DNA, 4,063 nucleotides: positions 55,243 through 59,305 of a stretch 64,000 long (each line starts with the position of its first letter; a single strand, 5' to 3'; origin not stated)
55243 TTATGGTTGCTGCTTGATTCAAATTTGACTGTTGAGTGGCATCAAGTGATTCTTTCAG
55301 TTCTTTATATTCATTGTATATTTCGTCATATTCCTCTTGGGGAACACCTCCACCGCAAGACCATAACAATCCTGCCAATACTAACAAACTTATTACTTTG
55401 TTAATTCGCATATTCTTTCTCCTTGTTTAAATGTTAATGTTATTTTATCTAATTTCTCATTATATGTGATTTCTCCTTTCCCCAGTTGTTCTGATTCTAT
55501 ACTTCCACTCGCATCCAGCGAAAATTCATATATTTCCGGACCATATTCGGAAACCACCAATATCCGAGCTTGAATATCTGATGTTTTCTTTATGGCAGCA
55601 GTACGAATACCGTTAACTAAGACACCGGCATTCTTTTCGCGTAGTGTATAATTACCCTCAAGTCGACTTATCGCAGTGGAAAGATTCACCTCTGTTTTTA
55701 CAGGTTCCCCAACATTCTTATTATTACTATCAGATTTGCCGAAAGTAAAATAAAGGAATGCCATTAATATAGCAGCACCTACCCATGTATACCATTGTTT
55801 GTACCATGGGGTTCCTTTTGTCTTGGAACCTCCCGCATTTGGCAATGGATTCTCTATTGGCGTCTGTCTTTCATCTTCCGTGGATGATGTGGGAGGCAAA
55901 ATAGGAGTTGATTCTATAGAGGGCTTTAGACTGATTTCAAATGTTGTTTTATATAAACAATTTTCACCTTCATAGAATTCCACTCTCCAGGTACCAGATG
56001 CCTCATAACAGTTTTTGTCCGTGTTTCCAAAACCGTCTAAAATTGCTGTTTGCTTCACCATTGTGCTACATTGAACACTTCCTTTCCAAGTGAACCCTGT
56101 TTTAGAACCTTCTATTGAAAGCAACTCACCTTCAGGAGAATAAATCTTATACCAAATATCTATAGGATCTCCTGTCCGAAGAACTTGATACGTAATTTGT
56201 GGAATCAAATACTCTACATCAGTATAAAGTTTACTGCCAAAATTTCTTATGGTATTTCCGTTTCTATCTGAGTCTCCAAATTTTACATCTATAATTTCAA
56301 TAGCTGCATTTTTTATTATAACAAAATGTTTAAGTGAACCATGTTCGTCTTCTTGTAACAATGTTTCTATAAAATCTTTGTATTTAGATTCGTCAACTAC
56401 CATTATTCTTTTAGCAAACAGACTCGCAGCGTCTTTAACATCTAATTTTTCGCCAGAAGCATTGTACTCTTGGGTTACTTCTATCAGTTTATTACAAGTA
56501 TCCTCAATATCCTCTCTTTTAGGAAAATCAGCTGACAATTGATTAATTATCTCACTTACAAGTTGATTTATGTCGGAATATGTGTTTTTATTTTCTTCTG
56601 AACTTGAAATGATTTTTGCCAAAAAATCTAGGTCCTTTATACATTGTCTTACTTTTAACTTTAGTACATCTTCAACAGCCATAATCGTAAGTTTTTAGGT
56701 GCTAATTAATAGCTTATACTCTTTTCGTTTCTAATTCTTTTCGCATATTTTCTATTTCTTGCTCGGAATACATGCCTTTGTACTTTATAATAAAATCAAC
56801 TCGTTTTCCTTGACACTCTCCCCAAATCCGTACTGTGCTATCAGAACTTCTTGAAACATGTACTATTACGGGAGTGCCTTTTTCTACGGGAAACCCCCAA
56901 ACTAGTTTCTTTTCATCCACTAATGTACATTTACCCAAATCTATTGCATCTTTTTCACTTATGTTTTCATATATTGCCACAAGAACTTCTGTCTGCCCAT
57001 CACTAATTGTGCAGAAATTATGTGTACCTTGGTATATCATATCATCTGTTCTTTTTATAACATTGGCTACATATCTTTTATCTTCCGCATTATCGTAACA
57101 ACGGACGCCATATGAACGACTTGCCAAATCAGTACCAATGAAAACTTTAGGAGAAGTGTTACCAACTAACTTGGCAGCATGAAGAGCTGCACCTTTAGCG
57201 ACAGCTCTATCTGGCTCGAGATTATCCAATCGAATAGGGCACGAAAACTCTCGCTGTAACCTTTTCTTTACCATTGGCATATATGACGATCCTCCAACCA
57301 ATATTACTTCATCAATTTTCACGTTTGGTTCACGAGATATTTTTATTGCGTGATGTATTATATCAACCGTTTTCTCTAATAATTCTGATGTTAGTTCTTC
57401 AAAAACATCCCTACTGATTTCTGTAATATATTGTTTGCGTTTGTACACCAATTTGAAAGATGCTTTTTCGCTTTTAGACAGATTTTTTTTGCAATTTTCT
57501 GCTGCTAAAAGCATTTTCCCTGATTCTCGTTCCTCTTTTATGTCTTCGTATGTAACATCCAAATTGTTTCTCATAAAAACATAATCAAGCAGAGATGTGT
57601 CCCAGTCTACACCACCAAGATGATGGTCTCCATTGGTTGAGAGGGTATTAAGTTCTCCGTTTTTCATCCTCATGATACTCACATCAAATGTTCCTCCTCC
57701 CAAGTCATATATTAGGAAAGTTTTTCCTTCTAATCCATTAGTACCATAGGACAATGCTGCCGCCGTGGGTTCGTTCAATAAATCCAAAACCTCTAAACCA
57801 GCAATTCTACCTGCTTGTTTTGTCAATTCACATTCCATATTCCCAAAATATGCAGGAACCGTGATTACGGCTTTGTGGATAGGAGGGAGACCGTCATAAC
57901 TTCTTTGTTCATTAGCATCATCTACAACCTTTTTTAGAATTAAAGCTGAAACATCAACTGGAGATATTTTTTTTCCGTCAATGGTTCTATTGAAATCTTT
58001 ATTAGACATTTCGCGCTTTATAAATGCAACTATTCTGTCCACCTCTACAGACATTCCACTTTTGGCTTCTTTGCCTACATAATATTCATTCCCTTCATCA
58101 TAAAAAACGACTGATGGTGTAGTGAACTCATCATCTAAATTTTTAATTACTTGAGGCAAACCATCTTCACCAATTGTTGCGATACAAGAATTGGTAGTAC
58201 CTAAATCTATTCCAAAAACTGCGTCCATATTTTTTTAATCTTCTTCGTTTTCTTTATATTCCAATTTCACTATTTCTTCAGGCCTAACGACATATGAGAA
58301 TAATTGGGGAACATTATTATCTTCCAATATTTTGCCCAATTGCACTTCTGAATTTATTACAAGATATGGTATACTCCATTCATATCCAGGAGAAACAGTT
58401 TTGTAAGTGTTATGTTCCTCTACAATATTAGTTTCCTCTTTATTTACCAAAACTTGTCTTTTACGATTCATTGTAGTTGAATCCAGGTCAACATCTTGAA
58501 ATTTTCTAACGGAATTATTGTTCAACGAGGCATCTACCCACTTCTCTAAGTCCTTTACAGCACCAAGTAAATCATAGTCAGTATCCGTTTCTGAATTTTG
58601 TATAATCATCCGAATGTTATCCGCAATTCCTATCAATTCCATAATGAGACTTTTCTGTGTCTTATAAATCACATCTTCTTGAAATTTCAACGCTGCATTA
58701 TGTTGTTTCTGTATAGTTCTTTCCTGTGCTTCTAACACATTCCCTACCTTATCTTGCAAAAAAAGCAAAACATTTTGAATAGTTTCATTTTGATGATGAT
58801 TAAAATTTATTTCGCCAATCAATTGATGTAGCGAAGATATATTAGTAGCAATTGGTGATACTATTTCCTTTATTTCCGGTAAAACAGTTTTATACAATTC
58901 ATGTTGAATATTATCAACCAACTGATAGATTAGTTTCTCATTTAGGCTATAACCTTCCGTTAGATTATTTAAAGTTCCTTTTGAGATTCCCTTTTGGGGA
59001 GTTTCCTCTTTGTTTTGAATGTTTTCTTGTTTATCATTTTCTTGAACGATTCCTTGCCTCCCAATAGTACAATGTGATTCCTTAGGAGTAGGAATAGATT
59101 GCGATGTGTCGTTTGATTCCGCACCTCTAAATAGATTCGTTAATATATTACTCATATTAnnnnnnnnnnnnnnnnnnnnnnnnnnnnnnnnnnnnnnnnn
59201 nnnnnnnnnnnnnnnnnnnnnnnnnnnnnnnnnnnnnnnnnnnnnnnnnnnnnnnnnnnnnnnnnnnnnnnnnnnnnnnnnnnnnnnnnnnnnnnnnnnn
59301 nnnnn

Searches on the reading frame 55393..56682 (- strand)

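Call 3: search_protein_families(library=pfam, proteins=[window:55393-56682:-], max_evalue=0.01)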
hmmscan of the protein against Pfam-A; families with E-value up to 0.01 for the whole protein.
window:55393-56682:- (429 aa): 0 families

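Call 4: search_protein_families(library=padloc, proteins=[window:55393-56682:-], max_evalue=0.01)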
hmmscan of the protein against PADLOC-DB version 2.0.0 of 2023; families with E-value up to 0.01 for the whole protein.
window:55393-56682:- (429 aa): 0 families

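Call 5: search_protein_families(library=ncbifam, proteins=[window:55393-56682:-], max_evalue=0.01)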
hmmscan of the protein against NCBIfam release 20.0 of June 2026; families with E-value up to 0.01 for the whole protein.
window:55393-56682:- (429 aa): 0 families

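Call 59: search_protein_families(library=pfam, proteins=[window:55393-56682:-], max_evalue=10)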
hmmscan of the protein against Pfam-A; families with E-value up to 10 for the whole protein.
window:55393-56682:- (429 aa): 5 families
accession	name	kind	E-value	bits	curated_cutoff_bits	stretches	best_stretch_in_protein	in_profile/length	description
PF07200.18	Mod_r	-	0.089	13.2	30.1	1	13-84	10-81/146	Modifier of rudimentary (Mod(r)) protein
PF16339.10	DUF4969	-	0.11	13.4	31.4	1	304-335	10-42/79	Domain of unknown function (DUF4969)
PF10557.15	Cullin_Nedd8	-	0.15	12.6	36.9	1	37-68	21-53/63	Cullin protein neddylation domain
PF23671.1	HTH_70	-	0.18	12.4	27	1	23-57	14-48/71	HTH 3-helical bundle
PF08775.15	ParB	-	0.22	12.3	25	1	16-86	10-78/126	ParB family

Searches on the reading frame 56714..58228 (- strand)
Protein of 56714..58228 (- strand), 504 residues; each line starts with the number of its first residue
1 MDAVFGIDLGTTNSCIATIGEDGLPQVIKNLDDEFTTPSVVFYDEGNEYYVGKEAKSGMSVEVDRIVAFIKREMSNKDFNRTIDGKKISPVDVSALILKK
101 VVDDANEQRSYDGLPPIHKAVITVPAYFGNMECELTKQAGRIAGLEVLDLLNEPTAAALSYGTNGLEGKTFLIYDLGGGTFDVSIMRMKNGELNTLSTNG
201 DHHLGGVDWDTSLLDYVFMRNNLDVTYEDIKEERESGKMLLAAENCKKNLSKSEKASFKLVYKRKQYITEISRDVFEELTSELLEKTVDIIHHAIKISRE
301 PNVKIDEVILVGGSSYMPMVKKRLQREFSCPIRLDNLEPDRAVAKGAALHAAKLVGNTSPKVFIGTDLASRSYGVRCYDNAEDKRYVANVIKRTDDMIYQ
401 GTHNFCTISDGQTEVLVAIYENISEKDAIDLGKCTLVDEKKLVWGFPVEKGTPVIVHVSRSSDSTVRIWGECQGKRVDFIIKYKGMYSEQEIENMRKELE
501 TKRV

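Call 3: search_protein_families(library=pfam, proteins=[window:56714-58228:-], max_evalue=0.01)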
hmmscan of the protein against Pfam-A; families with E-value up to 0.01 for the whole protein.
window:56714-58228:- (504 aa): 2 families
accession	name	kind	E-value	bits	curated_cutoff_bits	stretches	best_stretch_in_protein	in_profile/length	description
PF00012.26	HSP70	-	1.7e-95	321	20.6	1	4-501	1-516/599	Hsp70 protein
PF06723.19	MreB_Mbl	-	3.4e-16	59.4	27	1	5-351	4-319/327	MreB/Mbl protein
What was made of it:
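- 56714..58228 (-): Hsp70/DnaK-family ATPase (504 aa). It has the nucleotide-binding domain and the beta substrate-binding domain but lacks the C-terminal helical lid. Pfam HSP70 E=1.7e-95, covering profile positions 1-516 of 599 (call 3).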

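Call 4: search_protein_families(library=padloc, proteins=[window:56714-58228:-], max_evalue=0.01)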
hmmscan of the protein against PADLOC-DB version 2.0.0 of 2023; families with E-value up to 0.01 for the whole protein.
window:56714-58228:- (504 aa): 1 family
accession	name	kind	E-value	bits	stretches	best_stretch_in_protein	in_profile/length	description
PDLC04731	PDC-M61B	-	0.00024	17.9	1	168-326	347-514/588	-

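Call 5: search_protein_families(library=ncbifam, proteins=[window:56714-58228:-], max_evalue=0.01)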
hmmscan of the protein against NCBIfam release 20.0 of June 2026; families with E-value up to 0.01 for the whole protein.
window:56714-58228:- (504 aa): 15 families
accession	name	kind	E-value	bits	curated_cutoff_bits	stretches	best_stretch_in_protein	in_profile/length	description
NF001413.0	PRK00290.1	equivalog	2e-92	310.6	648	1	1-502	1-514/625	molecular chaperone DnaK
TIGR01991.1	HscA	equivalog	3.8e-91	306.4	708.55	1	5-421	2-424/600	Fe-S protein assembly chaperone HscA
TIGR02350.1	prok_dnaK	equivalog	8.9e-87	291.8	822.55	1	4-501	2-512/596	molecular chaperone DnaK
NF003520.0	PRK05183.1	subfamily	1.1e-86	291.7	620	1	5-420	22-443/621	Fe-S protein assembly chaperone HscA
NF009947.0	PRK13411.1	equivalog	3.6e-79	266.5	1002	2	80-500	100-515/662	molecular chaperone DnaK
NF009946.0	PRK13410.1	equivalog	1.6e-71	241.5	1019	2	86-420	108-436/669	molecular chaperone DnaK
NF002399.0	PRK01433.1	equivalog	4.4e-62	210.5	743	1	4-420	21-416/595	Fe-S protein assembly chaperone HscA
NF008673.0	PRK11678.1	equivalog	3.6e-19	68.9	331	2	229-328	327-423/450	molecular chaperone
NF010539.0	PRK13927.1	subfamily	4.3e-14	52.2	293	1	5-348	9-323/339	rod shape-determining protein MreB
TIGR00904.1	mreB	subfamily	1.5e-13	50.5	365.75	1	6-348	6-323/334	MreB/Mrl family cell shape determining protein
NF010540.1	PRK13929.1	exception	5.9e-12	45.3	515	1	5-348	7-321/334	rod-share determining protein MreBH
NF011660.0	PRK15080.1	equivalog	1.6e-08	34.2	182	1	117-193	94-163/277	ethanolamine utilization protein EutJ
TIGR02529.1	EutJ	subfamily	1.9e-07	30.8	152.1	1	117-193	61-130/239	ethanolamine utilization protein EutJ family protein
TIGR01174.1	ftsA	equivalog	0.00044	19.5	175.85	1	141-335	168-345/371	cell division protein FtsA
TIGR01312.1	XylB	equivalog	0.009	14.6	380.25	0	278-356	363-440/481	xylulokinase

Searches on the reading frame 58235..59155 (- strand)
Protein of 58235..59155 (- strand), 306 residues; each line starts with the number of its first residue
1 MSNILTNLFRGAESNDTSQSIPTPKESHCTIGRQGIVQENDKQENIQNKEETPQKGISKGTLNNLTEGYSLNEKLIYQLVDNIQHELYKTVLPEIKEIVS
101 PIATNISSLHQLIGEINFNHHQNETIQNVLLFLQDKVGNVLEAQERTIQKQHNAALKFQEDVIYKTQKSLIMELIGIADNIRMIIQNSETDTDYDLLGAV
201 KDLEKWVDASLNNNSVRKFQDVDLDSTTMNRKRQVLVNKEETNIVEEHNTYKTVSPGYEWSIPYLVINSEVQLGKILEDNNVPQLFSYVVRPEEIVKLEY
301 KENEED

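Call 3: search_protein_families(library=pfam, proteins=[window:58235-59155:-], max_evalue=0.01)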
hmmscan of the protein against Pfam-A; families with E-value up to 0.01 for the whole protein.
window:58235-59155:- (306 aa): 0 families

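Call 4: search_protein_families(library=padloc, proteins=[window:58235-59155:-], max_evalue=0.01)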
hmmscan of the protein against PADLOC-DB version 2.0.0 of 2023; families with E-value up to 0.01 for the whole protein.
window:58235-59155:- (306 aa): 0 families

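Call 5: search_protein_families(library=ncbifam, proteins=[window:58235-59155:-], max_evalue=0.01)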
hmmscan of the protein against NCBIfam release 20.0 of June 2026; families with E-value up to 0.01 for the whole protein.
window:58235-59155:- (306 aa): 0 families

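Call 59: search_protein_families(library=pfam, proteins=[window:58235-59155:-], max_evalue=10)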
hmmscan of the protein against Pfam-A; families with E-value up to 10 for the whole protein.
window:58235-59155:- (306 aa): 3 families
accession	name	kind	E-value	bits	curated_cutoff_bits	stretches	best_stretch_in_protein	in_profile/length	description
PF20302.4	HisK-N-like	-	0.13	12.9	27.8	1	61-144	31-104/132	HisK-N-like globin domain of the ASK signalosome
PF24564.1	DUF7605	-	0.13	12.6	27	1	72-174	47-149/183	Domain of unknown function (DUF7605)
PF10830.13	DUF2553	-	0.61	11.4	27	0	59-86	34-61/75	Protein of unknown function (DUF2553)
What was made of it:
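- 58235..59155 (-): Divergent GrpE-type nucleotide-exchange factor (306 aa). The window copy alone is below Pfam detection (call 59).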

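Call 61: search_solved_structures(query=A7, max_evalue=10)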
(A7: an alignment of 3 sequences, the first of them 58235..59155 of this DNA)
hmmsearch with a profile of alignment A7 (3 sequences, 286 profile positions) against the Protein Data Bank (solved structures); distinct sequences matched with E-value up to 10: 8.
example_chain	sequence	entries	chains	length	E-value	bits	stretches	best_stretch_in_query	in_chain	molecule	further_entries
6zff_A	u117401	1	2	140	0.24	13.9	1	49-131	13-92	DNA double-strand break repair Rad50 ATPase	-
9eg6_A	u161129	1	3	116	0.32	13.5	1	57-115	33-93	Caveolae-associated protein 1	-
2l4x_A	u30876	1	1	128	0.32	13.5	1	170-218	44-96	Iron-sulfur cluster assembly scaffold protein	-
3lvl_A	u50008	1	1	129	0.33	13.5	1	170-218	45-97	NifU-like protein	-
2kqk_A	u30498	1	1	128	0.36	13.3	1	169-218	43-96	NifU-like protein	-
1joc_A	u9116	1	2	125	0.73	12.3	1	80-130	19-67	Early Endosomal Autoantigen 1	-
9cdg_A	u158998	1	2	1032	4.5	9.7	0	36-86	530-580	ATPase MORC2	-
9cdf_A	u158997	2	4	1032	4.6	9.7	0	36-86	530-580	ATPase MORC2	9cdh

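Call 78: find_homologous_proteins(query=window:58235-59155:-, max_evalue=0.001)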
Query window:58235-59155:- (306 aa): 113 proteins with E <= 0.001 among 845 candidates.
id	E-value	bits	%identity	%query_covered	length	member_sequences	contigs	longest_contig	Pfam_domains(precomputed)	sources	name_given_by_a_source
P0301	5.2e-193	658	100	100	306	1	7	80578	-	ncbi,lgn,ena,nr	ncbi:MAG: hypothetical protein J6L60_05645 [Bacteroidaceae bacterium]|nr:hypothetical protein [Bacte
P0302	8.0e-168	575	88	100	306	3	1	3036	-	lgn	-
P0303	2.3e-136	472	73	99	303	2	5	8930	-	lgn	-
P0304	4.4e-132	458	72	97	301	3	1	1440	-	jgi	jgi:hypothetical protein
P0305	1.3e-130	453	71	100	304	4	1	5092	-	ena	-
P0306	5.5e-130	451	93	74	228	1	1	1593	-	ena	-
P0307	1.2e-105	371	63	99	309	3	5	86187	-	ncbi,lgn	-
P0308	5.7e-94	333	68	75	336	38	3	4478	-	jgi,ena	jgi:hypothetical protein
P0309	8.0e-94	332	67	76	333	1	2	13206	-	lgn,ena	-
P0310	4.4e-93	330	67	76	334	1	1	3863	-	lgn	-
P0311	6.9e-93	329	66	76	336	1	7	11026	-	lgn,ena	-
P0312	7.0e-93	329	66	76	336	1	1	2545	-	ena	-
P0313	8.9e-93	329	67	75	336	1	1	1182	-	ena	-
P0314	2.6e-92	327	66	75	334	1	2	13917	-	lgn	-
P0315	3.2e-85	304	64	75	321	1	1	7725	-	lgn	-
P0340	1.5e-74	269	59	75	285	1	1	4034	PF01025.25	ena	-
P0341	2.2e-74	268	58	76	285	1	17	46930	PF01025.25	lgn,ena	-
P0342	2.5e-74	268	58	76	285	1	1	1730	PF01025.25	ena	-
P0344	3.6e-74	268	58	76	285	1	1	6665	PF01025.25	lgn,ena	-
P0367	8.6e-61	224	61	55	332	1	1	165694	PF01025.25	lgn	-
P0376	7.2e-60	221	61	54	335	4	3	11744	PF01025.25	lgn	-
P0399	6.0e-44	169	46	63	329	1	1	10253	PF01025.25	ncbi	-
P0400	3.1e-42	163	44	64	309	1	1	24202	PF01025.25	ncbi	-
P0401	1.8e-40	157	51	52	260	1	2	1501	PF01025.25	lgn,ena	-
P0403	8.3e-40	155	52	52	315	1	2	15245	PF01025.25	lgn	-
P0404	7.8e-39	152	50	52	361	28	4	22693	PF01025.25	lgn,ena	-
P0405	8.5e-39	152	49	52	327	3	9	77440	PF01025.25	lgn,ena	-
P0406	1.8e-38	151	48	54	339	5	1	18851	PF01025.25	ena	-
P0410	1.8e-27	115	41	52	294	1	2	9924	PF01025.25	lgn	-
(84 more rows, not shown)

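Call 79: find_encoding_contigs(protein=P0301, flank=10000, max_places=3)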
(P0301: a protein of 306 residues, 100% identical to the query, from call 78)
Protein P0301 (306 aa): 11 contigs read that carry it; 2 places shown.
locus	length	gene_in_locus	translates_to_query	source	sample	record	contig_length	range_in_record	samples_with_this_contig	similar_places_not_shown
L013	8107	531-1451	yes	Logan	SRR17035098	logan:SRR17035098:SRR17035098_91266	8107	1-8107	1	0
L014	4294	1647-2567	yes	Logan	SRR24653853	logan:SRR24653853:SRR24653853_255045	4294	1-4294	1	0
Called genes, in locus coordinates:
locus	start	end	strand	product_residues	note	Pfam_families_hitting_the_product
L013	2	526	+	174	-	?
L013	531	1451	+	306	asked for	-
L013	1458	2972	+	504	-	PF00012:HSP70, PF06723:MreB_Mbl, PF23717:DUF7159 (faint)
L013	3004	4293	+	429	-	-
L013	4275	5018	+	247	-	-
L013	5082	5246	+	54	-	-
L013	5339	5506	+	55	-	-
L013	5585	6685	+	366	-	PF04055:Radical_SAM, PF13353:Fer4_12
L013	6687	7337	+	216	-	-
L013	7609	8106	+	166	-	?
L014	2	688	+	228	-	?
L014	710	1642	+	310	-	PF02493:MORN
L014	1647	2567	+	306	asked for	-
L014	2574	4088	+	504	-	PF00012:HSP70, PF06723:MreB_Mbl, PF23717:DUF7159 (faint)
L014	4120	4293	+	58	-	?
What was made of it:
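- Tried and rejected: Look-up through the identical GrpE-like protein: returned only short sister contigs (call 79).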

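Call 81: search_solved_structures(query=A8, max_evalue=1, show_alignments=1)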
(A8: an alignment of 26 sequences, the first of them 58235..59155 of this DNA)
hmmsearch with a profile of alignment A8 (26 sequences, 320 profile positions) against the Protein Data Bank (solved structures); distinct sequences matched with E-value up to 1: 10.
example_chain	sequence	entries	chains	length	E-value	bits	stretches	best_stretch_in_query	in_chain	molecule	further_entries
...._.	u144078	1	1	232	0.0077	19.1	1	40-162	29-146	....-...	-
5j2l_B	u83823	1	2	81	0.041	16.7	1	100-163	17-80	protein design 2L4HC2_11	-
5j10_A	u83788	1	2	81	0.19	14.5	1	99-164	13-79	peptide design 2L4HC2_24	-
8h7c_A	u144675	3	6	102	0.41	13.4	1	91-170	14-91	De novo ferric enterobactin esterase Syn-F4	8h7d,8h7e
6o0i_A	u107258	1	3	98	0.44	13.3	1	85-155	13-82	Design construct XAA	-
7zr2_A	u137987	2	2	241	0.52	13.1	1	62-181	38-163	Spike protein S2',Chimeric protein mimic of SARS-CoV-2 Spike HR1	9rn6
3aco_A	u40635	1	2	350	0.6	12.9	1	31-183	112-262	Protein kinase C and casein kinase substrate in neurons protein 2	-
3q0k_A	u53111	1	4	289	0.76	12.5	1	31-183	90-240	Protein kinase C and casein kinase substrate in neurons protein 2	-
3lll_A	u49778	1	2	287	0.83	12.4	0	30-183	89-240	Protein kinase C and casein kinase substrate in neurons protein 2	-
3abh_A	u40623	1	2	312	0.93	12.3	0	31-183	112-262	Protein kinase C and casein kinase substrate in neurons protein 2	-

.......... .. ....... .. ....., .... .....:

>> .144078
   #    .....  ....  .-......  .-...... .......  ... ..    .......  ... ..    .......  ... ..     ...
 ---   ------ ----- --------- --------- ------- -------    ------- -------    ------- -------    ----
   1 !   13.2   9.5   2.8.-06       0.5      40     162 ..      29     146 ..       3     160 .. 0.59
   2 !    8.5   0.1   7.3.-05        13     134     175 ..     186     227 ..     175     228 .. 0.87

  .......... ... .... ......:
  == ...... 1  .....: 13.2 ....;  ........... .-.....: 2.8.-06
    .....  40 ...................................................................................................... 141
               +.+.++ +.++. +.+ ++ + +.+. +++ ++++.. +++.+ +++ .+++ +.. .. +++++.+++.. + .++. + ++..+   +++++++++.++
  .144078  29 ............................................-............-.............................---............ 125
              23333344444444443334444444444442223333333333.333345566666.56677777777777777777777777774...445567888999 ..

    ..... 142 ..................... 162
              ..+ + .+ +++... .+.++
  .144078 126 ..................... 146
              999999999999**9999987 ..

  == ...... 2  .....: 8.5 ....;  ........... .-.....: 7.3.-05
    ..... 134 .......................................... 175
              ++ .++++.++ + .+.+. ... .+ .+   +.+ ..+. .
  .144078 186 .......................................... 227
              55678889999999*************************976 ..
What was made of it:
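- Tried and rejected: GrpE identity of the 306-aa protein: direct Pfam and PDB-sequence searches failed (calls 59, 61, 81).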

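Call 82: search_protein_families(library=pfam, alignment_id=A8, max_evalue=0.01)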
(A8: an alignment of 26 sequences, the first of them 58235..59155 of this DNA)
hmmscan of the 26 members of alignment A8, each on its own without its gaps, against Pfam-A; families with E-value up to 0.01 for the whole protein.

A. member 1, window:58235-59155:- (306 aa): 0 families

B. families by the number of members that match (of 26 scanned): 6 families
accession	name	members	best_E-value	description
PF01025.24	GrpE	12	2.5e-08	GrpE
PF05478.16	Prominin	2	1.5e-06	Prominin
PF04513.17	Baculo_PEP_C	2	0.00072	Baculovirus polyhedron envelope protein, PEP, C terminus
PF25270.1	Khk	2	0.0038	Prokaryotic ketohexokinase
PF10456.14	BAR_3_WASP_bdg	1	0.004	WASP-binding domain of Sorting nexin protein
PF10070.14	DabA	1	0.0073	Probable inorganic carbon transporter subunit DabA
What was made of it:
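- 58235..59155 (-): 12 of 26 family members hit Pfam GrpE, best E=2.5e-8 (call 82).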

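Call 89: predict_structure(alignment_id=A8)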
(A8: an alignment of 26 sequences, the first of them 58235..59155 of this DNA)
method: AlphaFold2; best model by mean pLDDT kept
length: 306 residues; sequences in the alignment: 26
mean_pLDDT: 68.6   pTM: 0.41
mean pLDDT of the five models: 68.6, 65.9, 65.4, 64.3, 60.8
residues with pLDDT >= 90: 3; 70-90: 197; 50-70: 37; < 50: 69
segments of 3 or more residues with pLDDT < 50: 1-3, 5-68
pLDDT, mean of each block of 10 residues (from residue 1): 44 32 30 27 30 32 39 72 79 80 83 82 81 82 82 74 77 88 83 77 89 86 79 87 85 87 59 55 69 88 68
secondary structure, 60 per line:
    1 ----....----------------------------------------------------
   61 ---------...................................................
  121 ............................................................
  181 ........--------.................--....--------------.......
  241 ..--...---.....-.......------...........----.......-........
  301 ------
elements in order: H5-8 H70-188 H197-213 E216-219 E234-242 E251-255 E257-263 H270-280 E285-291 E293-300
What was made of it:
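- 58235..59155 (-): AF2 model in call 89.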

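Call 91: fold_search(model_id=the predicted structure, library=pdb)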
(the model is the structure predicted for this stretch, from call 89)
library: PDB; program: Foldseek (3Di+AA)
matches with E <= 10: 105; with E <= 0.001: 1
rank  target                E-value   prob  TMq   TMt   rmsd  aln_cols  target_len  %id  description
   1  9a81_A                3.3e-04  1.00  0.30  0.47   9.2       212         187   15  Integrative model of GRPE-DNAK by crosslinking MS and deep learning (released 2024-09-18)
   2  9blt_C                1.1e-02  1.00  0.35  0.60   5.5       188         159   12  Structure of the human mitochondrial Hsp70 (mortalin; R126W mutant) bound to nucleotide exchange factor GrpEL1 (Y173A  (released 2025-01-15)
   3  9bls_C                1.1e-02  1.00  0.35  0.60   5.8       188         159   12  Structure of the human mitochondrial Hsp70 (mortalin; R126W mutant) bound to nucleotide exchange factor GrpEL1 (WT) (released 2025-01-15)
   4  1dkg_B                1.3e-02  1.00  0.27  0.50   8.7       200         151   12  CRYSTAL STRUCTURE OF THE NUCLEOTIDE EXCHANGE FACTOR GRPE BOUND TO THE ATPASE DOMAIN OF THE MOLECULAR CHAPERONE DNAK (released 1997-08-20)
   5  9bls_B                2.2e-02  1.00  0.30  0.51   7.4       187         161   12  Structure of the human mitochondrial Hsp70 (mortalin; R126W mutant) bound to nucleotide exchange factor GrpEL1 (WT) (released 2025-01-15)
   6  3a6m_B                2.5e-02  0.69  0.19  0.31  23.3       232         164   14  Crystal structure of GrpE from Thermus thermophilus HB8 (released 2010-01-12)
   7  9blt_B                3.0e-02  0.99  0.31  0.54   6.9       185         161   12  Structure of the human mitochondrial Hsp70 (mortalin; R126W mutant) bound to nucleotide exchange factor GrpEL1 (Y173A  (released 2025-01-15)
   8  4ani_B                3.2e-02  1.00  0.35  0.61   4.7       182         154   15  Structural basis for the intermolecular communication between DnaK and GrpE in the DnaK chaperone system from Geobacil (released 2012-05-23)
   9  1dkg_A                4.7e-02  0.98  0.28  0.49  11.0       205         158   11  CRYSTAL STRUCTURE OF THE NUCLEOTIDE EXCHANGE FACTOR GRPE BOUND TO THE ATPASE DOMAIN OF THE MOLECULAR CHAPERONE DNAK (released 1997-08-20)
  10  3a6m_A                2.5e-01  0.57  0.25  0.36   8.5       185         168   10  Crystal structure of GrpE from Thermus thermophilus HB8 (released 2010-01-12)
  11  8dgm_A                1.2e+00  0.91  0.17  0.26   1.4        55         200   18  14-3-3 epsilon bound to phosphorylated PEAK1 (pT1165) peptide (released 2023-06-07)
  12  8qt5_F                1.3e+00  0.87  0.17  0.21   1.4        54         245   20  Crystal structure of Arabidopsis thaliana 14-3-3 isoform lambda in complex with a phosphopeptide from the transcriptio (released 2023-10-25)
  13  1o9d_A                1.7e+00  0.82  0.17  0.22   1.5        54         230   13  Structural view of a fungal toxin acting on a 14-3-3 regulatory complex (released 2003-03-06)
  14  8qt5_G                1.7e+00  0.82  0.17  0.21   1.5        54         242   20  Crystal structure of Arabidopsis thaliana 14-3-3 isoform lambda in complex with a phosphopeptide from the transcriptio (released 2023-10-25)
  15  1o9c                  1.8e+00  0.80  0.17  0.22   1.5        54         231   13  Structural view of a fungal toxin acting on a 14-3-3 regulatory complex (released 2003-03-06)
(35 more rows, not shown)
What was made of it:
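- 58235..59155 (-): The Foldseek PDB top-10 are all GrpE or GrpEL1, with probability about 0.6-1.0 and target-normalised TM up to 0.61 (call 91).
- On Hsp70-GrpE chaperone pair: GrpE: 12 of 26 family members hit PF01025 (call 82), and the Foldseek top-10 are all GrpE (call 91).
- Its partner has a GrpE fold (calls 82, 89, 91).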
